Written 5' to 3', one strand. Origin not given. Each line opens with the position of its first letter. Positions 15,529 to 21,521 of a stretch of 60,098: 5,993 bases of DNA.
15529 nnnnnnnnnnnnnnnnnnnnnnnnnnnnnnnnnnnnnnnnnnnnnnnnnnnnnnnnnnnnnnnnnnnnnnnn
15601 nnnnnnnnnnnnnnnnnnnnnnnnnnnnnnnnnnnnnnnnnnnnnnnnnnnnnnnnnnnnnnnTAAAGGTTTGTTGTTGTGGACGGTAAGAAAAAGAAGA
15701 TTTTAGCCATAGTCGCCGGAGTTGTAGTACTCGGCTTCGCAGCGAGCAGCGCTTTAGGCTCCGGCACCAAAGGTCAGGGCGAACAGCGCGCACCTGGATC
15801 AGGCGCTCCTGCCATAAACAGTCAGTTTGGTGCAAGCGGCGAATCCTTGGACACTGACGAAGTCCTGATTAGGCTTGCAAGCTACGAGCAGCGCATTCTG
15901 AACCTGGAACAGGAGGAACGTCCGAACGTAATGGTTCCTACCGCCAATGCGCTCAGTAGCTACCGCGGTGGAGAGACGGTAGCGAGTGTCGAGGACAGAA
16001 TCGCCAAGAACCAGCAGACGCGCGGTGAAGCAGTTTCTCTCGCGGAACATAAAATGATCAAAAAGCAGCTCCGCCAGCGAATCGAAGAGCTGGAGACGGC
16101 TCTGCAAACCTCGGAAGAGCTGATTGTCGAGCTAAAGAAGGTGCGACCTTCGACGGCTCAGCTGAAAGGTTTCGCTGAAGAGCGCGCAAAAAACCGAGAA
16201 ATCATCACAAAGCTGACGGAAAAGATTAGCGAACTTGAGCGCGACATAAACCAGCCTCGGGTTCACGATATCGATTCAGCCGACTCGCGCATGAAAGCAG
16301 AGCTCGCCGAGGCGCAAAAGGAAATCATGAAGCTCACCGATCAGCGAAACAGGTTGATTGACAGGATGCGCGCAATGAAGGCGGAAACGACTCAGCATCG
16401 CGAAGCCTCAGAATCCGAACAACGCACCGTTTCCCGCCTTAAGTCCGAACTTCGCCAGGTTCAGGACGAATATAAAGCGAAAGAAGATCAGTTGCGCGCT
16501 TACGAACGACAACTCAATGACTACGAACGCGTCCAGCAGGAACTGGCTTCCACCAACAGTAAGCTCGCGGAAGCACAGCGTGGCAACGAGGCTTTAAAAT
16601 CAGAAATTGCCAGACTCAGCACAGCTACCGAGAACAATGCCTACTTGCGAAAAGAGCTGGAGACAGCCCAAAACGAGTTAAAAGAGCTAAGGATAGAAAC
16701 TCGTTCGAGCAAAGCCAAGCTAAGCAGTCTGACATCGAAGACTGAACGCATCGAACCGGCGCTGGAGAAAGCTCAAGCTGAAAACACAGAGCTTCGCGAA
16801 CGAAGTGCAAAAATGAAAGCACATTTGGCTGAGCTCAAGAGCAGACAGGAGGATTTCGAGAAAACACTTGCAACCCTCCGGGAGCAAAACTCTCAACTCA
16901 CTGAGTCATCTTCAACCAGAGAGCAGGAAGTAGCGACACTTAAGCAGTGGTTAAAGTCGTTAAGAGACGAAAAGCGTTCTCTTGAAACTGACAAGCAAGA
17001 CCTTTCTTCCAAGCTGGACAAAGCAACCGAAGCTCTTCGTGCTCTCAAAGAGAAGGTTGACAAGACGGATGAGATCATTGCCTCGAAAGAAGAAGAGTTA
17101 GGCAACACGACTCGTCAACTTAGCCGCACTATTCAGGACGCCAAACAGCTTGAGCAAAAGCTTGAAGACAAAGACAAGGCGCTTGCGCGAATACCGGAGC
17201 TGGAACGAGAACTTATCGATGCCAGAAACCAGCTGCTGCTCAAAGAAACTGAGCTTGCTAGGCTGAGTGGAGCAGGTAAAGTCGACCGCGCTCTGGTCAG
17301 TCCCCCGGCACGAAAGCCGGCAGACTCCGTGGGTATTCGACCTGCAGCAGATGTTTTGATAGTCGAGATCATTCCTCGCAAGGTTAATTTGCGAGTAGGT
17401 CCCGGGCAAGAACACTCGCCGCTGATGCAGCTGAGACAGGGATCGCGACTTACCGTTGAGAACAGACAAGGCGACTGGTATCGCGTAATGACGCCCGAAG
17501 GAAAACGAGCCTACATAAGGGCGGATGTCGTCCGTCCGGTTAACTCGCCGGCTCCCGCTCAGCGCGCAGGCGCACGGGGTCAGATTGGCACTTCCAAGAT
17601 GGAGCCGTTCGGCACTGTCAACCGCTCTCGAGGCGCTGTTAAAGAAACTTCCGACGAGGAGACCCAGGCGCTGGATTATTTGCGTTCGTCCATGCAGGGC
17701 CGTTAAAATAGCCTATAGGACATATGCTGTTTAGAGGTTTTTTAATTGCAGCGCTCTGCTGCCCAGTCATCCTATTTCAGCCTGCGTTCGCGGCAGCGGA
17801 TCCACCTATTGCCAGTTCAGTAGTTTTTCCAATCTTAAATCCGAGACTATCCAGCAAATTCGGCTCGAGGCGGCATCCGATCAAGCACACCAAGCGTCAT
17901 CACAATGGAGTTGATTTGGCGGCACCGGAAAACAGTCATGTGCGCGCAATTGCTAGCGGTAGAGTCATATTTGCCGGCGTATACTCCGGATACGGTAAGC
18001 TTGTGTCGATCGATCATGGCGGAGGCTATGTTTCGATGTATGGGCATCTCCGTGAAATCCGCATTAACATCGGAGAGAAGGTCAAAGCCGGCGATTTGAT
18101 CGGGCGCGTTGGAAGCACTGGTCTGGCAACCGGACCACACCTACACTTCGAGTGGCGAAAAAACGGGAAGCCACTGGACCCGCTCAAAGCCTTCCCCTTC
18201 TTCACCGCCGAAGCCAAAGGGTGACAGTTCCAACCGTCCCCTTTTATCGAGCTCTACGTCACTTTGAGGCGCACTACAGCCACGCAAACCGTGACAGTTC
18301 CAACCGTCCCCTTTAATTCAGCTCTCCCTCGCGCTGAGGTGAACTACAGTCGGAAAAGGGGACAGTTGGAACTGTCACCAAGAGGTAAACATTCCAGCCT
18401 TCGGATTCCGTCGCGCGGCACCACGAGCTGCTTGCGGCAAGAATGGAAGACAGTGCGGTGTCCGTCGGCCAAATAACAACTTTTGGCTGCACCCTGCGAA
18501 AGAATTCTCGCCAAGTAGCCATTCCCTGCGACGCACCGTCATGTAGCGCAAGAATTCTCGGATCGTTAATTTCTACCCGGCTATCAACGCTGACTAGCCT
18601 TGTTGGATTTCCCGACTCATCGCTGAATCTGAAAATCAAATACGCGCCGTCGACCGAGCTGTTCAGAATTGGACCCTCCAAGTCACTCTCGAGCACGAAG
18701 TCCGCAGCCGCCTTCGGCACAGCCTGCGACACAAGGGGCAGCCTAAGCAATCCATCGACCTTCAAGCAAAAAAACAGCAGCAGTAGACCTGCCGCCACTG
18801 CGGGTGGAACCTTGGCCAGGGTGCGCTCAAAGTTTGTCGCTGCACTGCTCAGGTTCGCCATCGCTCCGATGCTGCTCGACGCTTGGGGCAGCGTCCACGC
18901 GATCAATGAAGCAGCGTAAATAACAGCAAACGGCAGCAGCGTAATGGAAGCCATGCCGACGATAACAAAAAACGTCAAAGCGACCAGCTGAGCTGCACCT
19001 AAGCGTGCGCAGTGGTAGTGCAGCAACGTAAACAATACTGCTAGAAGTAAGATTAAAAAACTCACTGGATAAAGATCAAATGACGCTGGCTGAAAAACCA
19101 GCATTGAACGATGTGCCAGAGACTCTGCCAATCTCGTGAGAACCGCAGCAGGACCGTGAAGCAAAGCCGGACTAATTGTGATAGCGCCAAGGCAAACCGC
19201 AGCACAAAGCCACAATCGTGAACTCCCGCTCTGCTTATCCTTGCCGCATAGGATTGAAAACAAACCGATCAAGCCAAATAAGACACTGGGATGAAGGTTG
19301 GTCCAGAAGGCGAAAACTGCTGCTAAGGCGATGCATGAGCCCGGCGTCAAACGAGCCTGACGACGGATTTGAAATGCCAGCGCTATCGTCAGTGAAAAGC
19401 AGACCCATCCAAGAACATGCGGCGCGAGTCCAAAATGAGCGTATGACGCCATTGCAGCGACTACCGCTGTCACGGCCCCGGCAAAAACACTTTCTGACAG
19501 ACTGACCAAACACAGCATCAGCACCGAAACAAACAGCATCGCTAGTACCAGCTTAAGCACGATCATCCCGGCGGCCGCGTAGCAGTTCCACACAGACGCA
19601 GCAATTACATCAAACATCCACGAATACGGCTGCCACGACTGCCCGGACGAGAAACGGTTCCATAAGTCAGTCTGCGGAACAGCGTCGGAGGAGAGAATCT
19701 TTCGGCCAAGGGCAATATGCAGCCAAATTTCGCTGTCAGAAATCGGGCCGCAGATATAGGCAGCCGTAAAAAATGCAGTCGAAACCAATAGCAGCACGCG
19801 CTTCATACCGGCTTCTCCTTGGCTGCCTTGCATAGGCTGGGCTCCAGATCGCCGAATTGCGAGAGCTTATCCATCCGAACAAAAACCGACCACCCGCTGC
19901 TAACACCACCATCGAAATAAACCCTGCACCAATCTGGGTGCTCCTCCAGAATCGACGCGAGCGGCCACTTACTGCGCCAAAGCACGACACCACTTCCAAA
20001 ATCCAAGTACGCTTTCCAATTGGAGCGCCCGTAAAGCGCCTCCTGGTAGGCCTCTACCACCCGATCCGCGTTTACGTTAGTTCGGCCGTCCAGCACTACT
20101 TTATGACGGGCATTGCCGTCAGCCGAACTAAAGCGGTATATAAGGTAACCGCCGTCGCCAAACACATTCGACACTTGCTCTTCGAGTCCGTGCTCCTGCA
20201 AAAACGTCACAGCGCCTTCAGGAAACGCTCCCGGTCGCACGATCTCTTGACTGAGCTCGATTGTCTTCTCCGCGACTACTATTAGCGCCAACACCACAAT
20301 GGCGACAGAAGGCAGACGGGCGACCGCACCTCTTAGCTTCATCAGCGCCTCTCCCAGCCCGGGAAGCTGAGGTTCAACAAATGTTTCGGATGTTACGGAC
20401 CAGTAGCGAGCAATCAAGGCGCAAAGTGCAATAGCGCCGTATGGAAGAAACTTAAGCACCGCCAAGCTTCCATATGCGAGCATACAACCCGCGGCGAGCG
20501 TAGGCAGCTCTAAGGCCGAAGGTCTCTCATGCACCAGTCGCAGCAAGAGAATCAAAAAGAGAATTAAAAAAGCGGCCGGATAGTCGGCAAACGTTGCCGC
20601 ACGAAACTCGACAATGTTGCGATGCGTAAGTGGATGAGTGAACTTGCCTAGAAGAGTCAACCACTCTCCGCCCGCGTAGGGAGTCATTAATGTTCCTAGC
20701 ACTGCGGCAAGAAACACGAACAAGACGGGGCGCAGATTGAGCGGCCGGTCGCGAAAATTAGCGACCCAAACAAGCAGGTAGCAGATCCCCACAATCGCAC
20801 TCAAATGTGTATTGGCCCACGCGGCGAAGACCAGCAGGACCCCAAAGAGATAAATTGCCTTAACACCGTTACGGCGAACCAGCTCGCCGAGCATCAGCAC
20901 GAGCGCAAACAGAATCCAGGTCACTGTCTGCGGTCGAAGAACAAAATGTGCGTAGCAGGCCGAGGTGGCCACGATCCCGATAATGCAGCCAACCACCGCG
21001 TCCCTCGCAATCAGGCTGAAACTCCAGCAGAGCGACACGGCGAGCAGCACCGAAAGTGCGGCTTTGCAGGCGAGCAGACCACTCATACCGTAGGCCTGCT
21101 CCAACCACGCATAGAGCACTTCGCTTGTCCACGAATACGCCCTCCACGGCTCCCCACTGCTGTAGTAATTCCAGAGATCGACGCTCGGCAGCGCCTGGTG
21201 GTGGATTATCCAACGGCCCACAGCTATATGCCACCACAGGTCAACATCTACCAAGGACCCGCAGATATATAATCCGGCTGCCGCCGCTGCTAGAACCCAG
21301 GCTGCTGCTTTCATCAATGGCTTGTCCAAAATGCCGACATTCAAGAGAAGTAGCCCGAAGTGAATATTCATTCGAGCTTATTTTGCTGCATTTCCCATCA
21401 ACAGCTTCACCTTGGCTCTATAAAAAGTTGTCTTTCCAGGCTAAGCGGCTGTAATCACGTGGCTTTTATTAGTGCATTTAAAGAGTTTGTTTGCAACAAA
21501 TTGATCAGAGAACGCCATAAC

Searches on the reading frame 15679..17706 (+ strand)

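Call 22: search_protein_families(library=pfam, proteins=[window:15679-17706:+], max_evalue=0.01)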
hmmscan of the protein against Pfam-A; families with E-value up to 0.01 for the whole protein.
window:15679-17706:+ (675 aa): 8 families
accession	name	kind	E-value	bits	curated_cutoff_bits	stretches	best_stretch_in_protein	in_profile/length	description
PF08239.17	SH3_3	-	9.9e-11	42.1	27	1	569-617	3-52/54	Bacterial SH3 domain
PF06347.19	SH3_4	-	1.1e-06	28.8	24.1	1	568-618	4-54/56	Bacterial SH3 domain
PF13851.11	GAS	-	4.7e-05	23.3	32.3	0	222-313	20-111/200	Growth-arrest specific micro-tubule binding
PF23795.1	SH3_YKFC_2nd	-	7.4e-05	22.9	27.4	1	588-616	24-52/57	YKFC SH3b2 domain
PF19220.6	Rod_CreS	-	0.0004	20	100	2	275-436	36-205/359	Crescentin, rod domain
PF07889.17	DUF1664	-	0.00046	20.7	34.6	0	125-188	58-122/124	Protein of unknown function (DUF1664)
PF04977.20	DivIC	-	0.0046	17.2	28.9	1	275-314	12-51/80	Septum formation initiator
PF08614.16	ATG16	-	0.0048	17.5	33.7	0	203-312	77-183/200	Autophagy protein 16 (ATG16)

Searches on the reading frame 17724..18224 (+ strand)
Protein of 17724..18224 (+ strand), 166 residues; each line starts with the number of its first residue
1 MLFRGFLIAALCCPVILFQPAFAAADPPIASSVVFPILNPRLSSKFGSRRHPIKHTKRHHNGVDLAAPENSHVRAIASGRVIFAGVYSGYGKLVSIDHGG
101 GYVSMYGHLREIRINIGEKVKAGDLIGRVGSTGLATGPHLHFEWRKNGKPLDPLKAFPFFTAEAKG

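Call 22: search_protein_families(library=pfam, proteins=[window:17724-18224:+], max_evalue=0.01)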
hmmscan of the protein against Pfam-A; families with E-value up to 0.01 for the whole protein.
window:17724-18224:+ (166 aa): 1 family
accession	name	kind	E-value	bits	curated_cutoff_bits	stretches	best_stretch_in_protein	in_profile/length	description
PF01551.29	Peptidase_M23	-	1.6e-36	124.8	28.7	1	59-153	2-96/96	Peptidase family M23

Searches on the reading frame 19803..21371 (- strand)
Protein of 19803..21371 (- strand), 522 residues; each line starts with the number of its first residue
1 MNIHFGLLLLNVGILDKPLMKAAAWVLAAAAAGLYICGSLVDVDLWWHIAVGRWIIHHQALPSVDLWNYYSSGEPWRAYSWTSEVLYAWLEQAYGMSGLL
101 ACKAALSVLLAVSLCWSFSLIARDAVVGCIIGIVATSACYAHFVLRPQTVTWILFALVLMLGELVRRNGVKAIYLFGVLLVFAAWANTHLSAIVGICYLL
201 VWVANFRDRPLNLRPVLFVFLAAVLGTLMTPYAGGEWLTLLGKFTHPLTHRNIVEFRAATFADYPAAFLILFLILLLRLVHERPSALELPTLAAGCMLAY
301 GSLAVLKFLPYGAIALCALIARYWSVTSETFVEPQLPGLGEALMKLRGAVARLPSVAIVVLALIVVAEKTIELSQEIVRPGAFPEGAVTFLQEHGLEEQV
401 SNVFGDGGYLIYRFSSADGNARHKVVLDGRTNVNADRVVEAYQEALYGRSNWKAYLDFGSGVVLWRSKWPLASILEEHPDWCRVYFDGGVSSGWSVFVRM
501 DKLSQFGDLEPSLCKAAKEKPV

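Call 5: search_protein_families(library=pfam, proteins=[window:19803-21371:-], max_evalue=0.01)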
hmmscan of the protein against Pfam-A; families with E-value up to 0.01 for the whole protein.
window:19803-21371:- (522 aa): 0 families

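Call 41: search_protein_families(library=ncbifam, proteins=[window:19803-21371:-], max_evalue=0.1)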
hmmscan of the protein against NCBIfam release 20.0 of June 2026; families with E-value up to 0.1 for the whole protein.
window:19803-21371:- (522 aa): 0 families

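Call 53: search_solved_structures(query=window:19803-21371:-, max_evalue=1)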
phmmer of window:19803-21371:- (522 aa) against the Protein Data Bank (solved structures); distinct sequences matched with E-value up to 1: 1.
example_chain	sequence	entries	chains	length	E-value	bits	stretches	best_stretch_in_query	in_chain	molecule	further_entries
9qnz_A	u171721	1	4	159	0.4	12.4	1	405-510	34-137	Streptavidin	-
